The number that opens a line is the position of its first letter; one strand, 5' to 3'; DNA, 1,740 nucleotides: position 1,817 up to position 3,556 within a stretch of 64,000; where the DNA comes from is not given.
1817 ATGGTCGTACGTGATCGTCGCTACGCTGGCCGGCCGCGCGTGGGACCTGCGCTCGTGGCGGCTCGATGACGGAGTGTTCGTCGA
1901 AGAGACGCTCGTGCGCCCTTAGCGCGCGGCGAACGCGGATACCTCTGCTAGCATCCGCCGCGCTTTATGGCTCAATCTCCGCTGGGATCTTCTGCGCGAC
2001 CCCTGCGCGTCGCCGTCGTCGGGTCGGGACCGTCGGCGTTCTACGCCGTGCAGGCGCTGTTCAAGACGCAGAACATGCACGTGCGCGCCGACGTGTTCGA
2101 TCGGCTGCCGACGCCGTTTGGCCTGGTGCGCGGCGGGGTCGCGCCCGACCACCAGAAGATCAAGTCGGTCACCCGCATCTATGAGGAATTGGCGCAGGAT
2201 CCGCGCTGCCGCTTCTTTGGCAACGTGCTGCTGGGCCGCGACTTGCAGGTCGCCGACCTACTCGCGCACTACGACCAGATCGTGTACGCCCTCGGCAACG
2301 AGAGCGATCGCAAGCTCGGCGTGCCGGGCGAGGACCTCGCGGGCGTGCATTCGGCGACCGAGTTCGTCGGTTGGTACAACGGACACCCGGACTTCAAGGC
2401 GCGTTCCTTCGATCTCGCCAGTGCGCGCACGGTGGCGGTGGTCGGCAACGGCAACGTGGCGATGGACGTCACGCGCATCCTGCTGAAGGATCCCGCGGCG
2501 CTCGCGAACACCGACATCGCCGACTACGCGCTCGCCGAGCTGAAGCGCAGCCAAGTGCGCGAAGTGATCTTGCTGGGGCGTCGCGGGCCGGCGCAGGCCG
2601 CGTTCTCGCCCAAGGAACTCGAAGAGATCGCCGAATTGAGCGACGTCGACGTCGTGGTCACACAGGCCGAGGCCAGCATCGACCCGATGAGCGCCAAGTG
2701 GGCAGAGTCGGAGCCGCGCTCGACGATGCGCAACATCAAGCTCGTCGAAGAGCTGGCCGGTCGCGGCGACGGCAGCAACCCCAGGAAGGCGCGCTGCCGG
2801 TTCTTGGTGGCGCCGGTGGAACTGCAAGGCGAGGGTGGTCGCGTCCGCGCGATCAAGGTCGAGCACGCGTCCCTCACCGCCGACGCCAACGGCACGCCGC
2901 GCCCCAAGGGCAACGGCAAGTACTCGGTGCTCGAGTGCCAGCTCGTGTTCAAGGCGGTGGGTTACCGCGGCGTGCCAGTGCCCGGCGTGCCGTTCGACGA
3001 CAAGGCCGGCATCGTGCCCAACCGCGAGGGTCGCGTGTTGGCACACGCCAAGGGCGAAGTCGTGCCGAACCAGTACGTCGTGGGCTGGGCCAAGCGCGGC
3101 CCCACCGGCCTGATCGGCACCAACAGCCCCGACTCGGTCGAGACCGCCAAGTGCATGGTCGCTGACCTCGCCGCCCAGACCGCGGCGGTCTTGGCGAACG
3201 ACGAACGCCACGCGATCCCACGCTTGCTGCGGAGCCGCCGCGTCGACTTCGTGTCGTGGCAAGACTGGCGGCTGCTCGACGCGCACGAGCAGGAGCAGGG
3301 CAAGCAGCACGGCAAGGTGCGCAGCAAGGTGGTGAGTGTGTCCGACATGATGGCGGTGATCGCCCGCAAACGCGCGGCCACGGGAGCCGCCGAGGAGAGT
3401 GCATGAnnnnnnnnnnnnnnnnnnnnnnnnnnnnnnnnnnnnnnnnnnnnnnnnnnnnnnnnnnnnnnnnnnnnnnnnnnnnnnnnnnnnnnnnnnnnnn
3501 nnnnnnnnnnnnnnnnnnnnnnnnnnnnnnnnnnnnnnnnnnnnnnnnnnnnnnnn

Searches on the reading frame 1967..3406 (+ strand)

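Call 65: search_protein_families(library=pfam, proteins=[window:1967-3406:+], max_evalue=0.00001)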
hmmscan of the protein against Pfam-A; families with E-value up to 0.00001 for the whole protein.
window:1967-3406:+ (479 aa): 1 family
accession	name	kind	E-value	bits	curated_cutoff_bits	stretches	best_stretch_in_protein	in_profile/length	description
PF07992.20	Pyr_redox_2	-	2.4e-06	27.6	26.1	0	14-172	2-161/291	Pyridine nucleotide-disulphide oxidoreductase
